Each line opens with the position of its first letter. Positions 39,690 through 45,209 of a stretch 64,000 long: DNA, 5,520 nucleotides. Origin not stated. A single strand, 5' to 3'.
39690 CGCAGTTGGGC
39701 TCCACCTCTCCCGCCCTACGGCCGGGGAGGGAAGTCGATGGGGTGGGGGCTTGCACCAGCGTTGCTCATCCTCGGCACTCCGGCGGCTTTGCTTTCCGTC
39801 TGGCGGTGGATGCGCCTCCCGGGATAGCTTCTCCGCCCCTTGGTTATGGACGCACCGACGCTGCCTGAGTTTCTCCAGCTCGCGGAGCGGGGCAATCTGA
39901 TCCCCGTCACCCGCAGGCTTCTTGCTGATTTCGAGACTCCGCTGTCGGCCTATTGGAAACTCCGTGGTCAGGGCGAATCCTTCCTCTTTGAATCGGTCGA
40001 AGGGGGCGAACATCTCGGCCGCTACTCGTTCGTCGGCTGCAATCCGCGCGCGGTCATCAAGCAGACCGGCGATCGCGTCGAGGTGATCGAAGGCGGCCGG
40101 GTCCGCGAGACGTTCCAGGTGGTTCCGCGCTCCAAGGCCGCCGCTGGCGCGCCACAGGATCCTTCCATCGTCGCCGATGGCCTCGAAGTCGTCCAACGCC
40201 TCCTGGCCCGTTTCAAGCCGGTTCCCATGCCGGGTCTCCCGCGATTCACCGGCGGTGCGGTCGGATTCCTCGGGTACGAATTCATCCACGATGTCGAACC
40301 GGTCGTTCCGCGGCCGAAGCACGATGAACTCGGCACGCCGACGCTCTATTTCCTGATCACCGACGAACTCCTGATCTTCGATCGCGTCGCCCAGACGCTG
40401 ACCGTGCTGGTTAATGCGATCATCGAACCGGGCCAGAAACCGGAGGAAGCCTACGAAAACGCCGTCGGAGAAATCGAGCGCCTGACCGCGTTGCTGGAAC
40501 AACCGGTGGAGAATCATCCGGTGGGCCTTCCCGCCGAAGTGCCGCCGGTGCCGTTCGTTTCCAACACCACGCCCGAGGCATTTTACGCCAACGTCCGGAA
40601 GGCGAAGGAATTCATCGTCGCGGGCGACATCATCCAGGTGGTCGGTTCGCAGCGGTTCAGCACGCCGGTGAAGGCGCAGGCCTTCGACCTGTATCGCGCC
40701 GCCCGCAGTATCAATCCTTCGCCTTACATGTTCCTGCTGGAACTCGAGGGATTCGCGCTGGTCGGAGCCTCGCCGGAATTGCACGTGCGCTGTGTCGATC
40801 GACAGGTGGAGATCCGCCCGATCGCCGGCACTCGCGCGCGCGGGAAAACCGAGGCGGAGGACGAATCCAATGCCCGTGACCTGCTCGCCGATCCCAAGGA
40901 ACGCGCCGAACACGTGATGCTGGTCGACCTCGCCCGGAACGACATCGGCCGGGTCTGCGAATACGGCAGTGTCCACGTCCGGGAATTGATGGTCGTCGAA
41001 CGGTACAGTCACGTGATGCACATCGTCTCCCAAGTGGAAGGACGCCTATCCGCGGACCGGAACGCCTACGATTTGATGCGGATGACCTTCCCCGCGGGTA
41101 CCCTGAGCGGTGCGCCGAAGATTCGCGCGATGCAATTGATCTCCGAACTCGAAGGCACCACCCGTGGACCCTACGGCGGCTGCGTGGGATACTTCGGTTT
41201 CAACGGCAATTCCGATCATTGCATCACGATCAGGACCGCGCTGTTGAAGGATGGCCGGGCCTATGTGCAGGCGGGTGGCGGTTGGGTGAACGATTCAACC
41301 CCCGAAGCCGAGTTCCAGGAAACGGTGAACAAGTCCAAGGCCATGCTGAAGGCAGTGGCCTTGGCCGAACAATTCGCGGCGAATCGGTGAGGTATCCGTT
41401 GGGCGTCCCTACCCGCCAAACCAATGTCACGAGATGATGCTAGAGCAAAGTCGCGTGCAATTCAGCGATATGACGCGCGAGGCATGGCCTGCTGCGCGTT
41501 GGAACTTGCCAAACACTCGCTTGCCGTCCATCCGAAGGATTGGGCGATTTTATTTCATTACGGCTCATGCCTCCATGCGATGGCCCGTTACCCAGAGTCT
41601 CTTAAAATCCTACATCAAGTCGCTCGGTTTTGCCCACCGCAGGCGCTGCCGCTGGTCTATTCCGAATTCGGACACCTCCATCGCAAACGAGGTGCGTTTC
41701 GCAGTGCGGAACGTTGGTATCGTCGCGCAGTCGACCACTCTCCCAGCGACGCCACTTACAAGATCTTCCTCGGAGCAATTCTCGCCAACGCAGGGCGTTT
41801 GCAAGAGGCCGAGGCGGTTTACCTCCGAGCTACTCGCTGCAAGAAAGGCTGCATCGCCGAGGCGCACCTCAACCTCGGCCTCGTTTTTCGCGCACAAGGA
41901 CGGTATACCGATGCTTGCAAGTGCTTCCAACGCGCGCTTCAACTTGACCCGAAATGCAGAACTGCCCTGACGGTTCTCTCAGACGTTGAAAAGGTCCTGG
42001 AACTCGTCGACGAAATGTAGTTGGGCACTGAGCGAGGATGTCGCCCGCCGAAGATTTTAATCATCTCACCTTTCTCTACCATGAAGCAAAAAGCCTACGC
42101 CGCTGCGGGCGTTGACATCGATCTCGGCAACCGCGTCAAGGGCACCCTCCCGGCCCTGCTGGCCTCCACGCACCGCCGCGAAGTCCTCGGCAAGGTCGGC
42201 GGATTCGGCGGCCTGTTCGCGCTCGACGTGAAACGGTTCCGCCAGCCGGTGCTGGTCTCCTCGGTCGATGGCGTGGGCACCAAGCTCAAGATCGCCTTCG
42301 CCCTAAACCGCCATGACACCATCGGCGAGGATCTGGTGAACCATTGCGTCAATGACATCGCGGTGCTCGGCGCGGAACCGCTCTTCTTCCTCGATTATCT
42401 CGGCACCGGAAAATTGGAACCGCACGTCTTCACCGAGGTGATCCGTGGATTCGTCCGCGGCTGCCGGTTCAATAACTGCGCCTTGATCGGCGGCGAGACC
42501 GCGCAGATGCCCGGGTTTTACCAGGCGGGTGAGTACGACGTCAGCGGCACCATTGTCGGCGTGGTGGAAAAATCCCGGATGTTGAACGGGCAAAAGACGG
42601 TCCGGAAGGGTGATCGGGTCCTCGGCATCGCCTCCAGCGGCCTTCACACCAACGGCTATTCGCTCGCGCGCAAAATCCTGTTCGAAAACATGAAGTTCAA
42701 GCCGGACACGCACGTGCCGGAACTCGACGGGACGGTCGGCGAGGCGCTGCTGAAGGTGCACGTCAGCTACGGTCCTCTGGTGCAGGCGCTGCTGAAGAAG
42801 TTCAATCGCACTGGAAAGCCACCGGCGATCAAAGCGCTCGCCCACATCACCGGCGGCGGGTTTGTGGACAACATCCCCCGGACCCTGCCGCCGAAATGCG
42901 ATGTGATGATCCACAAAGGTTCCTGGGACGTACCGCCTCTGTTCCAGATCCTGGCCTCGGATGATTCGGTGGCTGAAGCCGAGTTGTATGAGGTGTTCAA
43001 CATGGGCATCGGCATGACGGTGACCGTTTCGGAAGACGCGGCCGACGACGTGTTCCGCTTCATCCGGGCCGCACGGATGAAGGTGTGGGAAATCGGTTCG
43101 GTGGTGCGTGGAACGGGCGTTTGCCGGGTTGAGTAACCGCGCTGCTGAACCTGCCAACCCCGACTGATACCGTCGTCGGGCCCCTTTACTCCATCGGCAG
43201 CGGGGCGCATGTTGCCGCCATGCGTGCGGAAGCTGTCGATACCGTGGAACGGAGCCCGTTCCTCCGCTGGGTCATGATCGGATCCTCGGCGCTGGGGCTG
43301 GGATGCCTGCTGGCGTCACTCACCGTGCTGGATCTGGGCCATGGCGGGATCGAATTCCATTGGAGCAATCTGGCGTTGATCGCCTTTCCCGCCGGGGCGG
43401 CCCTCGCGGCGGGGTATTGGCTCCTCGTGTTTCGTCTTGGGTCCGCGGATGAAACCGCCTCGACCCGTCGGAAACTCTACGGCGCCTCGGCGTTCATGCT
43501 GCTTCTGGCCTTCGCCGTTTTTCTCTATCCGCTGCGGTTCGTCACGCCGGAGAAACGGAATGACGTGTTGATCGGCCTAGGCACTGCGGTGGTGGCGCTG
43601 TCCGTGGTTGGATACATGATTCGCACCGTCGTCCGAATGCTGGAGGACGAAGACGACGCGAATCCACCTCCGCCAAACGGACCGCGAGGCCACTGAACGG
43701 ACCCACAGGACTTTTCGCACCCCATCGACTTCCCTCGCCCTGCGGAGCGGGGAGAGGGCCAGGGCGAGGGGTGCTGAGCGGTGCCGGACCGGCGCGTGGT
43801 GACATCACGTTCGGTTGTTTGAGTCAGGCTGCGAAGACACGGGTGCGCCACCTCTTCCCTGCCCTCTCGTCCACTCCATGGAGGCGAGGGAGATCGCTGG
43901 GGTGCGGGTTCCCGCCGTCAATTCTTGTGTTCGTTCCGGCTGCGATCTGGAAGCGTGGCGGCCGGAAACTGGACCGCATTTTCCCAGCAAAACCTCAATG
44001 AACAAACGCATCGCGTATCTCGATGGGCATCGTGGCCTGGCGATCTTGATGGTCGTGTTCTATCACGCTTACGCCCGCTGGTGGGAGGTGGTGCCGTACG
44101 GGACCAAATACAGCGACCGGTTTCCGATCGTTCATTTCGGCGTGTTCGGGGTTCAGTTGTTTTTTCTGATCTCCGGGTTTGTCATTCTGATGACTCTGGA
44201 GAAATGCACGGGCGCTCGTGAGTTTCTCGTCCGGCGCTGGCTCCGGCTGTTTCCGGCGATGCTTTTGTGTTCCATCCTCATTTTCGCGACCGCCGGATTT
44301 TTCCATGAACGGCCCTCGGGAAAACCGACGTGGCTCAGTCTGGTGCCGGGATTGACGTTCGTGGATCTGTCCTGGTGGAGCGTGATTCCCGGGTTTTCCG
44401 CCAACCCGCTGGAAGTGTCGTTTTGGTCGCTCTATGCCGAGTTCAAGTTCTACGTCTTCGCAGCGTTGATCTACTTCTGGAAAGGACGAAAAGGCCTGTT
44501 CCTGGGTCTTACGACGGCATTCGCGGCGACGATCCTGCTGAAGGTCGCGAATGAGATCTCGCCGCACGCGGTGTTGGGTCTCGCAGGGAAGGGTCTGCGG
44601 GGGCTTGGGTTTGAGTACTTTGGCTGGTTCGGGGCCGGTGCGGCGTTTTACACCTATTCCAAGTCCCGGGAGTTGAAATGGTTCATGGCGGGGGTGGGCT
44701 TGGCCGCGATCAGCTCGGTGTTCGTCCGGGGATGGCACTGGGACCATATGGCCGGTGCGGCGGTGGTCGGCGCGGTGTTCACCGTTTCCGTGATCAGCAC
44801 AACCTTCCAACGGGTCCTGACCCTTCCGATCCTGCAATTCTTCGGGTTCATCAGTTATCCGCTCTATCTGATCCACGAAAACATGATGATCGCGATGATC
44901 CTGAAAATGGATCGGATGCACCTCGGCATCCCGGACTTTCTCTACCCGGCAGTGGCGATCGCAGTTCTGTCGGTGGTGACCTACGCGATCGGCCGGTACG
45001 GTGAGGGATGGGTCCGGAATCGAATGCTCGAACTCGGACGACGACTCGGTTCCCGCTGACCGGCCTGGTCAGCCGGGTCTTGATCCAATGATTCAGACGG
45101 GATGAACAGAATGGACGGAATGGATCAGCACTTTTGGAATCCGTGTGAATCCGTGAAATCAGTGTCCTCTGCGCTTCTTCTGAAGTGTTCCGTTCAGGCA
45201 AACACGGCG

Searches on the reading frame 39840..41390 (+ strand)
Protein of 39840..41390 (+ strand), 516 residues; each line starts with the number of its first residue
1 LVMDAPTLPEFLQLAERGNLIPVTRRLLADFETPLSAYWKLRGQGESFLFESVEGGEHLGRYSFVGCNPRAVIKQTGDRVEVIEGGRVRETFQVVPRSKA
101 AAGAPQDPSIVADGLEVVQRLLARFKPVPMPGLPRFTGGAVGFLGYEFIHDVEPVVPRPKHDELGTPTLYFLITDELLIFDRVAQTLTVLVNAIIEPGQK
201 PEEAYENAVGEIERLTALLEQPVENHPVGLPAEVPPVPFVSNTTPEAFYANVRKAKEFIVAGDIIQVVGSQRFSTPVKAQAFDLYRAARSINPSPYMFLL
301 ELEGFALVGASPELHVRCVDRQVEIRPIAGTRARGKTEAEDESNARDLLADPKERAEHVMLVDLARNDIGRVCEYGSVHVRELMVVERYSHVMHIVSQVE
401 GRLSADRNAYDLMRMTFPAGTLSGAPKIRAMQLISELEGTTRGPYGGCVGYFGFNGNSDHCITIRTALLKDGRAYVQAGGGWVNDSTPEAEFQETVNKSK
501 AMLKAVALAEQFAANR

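Call 87: search_protein_families(library=pfam, proteins=[window:39840-41390:+], max_evalue=0.001)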
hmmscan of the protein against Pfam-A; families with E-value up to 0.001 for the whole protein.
window:39840-41390:+ (516 aa): 2 families
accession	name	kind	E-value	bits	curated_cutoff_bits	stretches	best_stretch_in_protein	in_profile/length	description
PF00425.24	Chorismate_bind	-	1.5e-88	297.1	27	1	246-498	3-257/257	chorismate binding enzyme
PF04715.19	Anth_synt_I_N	-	9.6e-35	120.3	23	1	31-189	2-140/140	Anthranilate synthase component I, N terminal region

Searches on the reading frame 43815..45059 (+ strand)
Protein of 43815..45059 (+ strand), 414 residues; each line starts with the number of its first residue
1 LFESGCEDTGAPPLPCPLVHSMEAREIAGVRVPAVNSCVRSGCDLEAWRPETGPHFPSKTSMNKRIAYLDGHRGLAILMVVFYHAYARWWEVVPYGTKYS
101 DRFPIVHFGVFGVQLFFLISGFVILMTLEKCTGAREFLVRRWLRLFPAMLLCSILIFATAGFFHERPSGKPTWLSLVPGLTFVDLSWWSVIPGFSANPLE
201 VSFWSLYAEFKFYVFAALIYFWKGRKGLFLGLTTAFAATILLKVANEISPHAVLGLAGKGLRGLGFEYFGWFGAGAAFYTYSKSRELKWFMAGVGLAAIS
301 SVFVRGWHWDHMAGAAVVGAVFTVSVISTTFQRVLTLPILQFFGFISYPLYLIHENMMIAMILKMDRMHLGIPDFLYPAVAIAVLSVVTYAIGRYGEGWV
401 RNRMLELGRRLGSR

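Call 87: search_protein_families(library=pfam, proteins=[window:43815-45059:+], max_evalue=0.001)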
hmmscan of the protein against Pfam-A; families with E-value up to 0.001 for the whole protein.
window:43815-45059:+ (414 aa): 2 families
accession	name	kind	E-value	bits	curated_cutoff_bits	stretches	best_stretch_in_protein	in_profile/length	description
PF01757.29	Acyl_transf_3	-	2e-24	86.7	31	1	66-387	1-316/326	Acyltransferase domain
PF07786.18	HGSNAT_cat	-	8.7e-07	29.1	22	1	65-157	1-91/222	Heparan-alpha-glucosaminide N-acetyltransferase, catalytic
